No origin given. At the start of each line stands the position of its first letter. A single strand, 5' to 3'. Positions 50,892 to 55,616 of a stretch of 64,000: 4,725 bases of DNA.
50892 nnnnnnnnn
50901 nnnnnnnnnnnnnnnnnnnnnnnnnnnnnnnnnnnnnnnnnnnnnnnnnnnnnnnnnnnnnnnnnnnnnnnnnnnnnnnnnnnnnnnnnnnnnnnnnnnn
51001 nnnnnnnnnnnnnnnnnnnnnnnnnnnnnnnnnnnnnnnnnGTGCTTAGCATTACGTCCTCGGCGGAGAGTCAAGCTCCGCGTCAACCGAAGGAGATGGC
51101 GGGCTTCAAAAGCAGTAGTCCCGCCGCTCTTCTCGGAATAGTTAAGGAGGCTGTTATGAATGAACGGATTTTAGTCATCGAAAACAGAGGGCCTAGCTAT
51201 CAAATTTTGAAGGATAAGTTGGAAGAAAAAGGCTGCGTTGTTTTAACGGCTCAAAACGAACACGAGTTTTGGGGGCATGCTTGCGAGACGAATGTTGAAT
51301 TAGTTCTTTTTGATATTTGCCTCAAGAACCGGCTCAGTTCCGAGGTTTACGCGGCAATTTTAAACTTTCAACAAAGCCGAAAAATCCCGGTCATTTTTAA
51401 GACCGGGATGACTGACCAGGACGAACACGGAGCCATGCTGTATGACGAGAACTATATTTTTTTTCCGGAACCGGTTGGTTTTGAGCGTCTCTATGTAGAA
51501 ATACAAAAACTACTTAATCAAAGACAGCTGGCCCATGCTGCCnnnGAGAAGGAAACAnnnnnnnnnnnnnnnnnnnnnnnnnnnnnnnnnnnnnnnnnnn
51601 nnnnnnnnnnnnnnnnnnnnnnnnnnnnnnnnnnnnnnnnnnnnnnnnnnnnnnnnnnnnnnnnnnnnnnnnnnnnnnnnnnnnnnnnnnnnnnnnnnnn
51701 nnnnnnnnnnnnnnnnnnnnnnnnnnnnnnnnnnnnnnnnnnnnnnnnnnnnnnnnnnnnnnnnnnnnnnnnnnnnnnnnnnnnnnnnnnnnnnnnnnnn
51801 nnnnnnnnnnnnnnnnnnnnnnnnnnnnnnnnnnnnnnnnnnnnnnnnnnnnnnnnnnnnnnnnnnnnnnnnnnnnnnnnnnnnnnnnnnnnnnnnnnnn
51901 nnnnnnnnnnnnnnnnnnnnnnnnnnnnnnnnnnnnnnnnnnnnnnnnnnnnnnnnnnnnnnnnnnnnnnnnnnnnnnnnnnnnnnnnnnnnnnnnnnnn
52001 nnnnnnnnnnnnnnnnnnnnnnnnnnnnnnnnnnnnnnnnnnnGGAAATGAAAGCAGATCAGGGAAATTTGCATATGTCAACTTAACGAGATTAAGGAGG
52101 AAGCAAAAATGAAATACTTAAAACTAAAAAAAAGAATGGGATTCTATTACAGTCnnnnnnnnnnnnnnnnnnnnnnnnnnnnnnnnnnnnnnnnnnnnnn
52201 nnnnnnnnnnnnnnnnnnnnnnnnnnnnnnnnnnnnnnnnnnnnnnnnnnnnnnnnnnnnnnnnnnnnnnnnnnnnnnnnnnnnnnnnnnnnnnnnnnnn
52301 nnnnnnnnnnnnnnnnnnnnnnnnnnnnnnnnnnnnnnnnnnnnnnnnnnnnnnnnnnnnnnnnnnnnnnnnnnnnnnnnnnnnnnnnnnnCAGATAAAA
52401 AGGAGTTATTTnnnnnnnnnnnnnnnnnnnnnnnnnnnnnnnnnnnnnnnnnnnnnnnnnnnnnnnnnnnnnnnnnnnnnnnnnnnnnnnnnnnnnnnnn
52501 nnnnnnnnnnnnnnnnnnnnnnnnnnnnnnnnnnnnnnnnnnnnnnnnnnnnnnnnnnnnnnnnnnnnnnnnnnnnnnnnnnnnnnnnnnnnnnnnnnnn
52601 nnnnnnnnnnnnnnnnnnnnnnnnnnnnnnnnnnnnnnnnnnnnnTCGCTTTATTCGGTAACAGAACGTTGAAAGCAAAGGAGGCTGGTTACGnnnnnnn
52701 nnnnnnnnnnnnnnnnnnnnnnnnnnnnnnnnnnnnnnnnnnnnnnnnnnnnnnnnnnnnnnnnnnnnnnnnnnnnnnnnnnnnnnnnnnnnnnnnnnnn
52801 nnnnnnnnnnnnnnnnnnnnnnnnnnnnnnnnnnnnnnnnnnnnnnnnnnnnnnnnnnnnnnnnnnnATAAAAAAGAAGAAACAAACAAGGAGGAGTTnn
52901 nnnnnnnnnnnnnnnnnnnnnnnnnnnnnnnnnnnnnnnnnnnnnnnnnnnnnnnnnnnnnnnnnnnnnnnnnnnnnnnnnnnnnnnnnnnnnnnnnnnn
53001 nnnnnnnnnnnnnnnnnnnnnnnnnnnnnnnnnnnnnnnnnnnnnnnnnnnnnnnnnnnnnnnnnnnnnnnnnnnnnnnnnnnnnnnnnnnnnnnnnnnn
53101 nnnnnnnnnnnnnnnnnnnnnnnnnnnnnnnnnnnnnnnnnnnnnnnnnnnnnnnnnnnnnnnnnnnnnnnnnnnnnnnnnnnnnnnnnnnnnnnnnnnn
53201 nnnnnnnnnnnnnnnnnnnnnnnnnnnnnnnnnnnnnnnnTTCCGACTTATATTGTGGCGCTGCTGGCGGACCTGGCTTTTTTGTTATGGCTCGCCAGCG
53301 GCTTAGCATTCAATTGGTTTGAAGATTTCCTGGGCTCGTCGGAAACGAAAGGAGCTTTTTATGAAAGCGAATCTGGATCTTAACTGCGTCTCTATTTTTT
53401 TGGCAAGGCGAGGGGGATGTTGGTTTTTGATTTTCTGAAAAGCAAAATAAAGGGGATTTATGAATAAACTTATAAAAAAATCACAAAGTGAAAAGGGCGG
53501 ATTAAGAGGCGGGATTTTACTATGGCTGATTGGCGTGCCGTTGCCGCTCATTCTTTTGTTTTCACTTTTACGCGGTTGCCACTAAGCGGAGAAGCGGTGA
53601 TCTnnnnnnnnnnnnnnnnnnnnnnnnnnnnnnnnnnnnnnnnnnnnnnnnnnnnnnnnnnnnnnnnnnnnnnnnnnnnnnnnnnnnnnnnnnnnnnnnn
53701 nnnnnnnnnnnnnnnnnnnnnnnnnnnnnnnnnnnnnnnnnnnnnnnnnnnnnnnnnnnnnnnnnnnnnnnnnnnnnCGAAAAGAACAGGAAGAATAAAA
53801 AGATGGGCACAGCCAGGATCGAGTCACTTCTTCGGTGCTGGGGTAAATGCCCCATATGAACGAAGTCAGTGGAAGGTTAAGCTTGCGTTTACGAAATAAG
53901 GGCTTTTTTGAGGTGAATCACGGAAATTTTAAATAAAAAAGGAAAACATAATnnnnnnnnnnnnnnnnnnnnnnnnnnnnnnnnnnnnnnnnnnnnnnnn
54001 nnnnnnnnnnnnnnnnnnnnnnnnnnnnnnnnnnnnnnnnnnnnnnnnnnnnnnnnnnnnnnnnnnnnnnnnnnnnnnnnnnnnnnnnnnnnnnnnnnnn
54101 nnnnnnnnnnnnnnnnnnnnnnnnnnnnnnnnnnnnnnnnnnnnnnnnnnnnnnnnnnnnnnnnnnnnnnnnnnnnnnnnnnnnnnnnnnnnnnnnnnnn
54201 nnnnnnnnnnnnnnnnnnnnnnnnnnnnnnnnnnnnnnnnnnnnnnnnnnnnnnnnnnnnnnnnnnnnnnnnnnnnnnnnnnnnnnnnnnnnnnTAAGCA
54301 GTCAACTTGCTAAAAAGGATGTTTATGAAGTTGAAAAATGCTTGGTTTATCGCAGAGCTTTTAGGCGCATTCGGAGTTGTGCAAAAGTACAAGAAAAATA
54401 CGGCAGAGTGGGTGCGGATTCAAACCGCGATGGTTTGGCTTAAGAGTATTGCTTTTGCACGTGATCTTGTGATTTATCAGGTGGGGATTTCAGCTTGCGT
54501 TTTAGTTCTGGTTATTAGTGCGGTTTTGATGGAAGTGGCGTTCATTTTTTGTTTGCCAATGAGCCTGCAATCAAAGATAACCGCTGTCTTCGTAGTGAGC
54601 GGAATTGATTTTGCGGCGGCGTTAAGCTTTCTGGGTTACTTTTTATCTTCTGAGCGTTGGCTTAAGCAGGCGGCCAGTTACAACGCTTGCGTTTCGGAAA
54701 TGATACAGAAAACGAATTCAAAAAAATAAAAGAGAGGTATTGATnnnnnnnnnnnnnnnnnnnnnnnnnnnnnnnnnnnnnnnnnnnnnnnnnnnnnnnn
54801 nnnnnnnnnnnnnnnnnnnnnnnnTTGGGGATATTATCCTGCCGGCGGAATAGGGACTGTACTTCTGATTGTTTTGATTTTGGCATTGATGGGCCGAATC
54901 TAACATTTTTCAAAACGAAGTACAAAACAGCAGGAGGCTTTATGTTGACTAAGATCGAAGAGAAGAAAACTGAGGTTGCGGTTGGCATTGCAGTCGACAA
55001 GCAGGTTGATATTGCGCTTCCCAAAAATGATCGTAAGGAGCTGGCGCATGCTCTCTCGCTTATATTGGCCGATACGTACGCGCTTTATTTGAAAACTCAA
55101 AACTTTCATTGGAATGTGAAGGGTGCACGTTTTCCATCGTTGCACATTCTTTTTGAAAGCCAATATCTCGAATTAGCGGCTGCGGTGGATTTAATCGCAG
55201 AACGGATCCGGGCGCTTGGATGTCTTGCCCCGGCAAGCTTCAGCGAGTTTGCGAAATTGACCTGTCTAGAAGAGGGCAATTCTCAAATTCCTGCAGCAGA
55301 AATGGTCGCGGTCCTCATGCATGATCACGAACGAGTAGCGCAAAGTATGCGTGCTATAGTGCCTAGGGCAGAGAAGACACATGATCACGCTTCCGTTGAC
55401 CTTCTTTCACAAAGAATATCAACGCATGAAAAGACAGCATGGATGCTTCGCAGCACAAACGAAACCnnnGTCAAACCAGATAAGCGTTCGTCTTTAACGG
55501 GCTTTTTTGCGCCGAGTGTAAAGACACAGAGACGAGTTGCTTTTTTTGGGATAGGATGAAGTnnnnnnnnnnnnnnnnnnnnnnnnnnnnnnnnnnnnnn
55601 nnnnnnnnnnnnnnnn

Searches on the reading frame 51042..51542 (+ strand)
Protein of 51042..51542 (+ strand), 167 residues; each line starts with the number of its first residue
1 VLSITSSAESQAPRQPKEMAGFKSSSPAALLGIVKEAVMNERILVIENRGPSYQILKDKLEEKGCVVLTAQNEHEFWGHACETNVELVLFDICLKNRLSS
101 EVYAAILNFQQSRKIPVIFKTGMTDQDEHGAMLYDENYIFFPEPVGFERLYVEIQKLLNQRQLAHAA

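Call 20: search_protein_families(library=pfam, proteins=[window:51042-51542:+], max_evalue=0.1)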
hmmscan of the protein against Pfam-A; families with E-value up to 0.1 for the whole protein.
window:51042-51542:+ (167 aa): 1 family
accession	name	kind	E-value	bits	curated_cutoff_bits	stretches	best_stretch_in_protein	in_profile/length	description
PF00072.30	Response_reg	-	5.5e-08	33.4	30.2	1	43-150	1-106/111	Response regulator receiver domain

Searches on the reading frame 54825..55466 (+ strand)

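Call 73: search_protein_families(library=pfam, proteins=[window:54825-55466:+], max_evalue=0.001)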
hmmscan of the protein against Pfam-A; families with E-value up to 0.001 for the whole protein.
window:54825-55466:+ (214 aa): 1 family
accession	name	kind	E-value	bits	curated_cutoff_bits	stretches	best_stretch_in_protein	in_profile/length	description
PF00210.30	Ferritin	-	6.7e-25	88.1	24.5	1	76-211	3-135/142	Ferritin-like domain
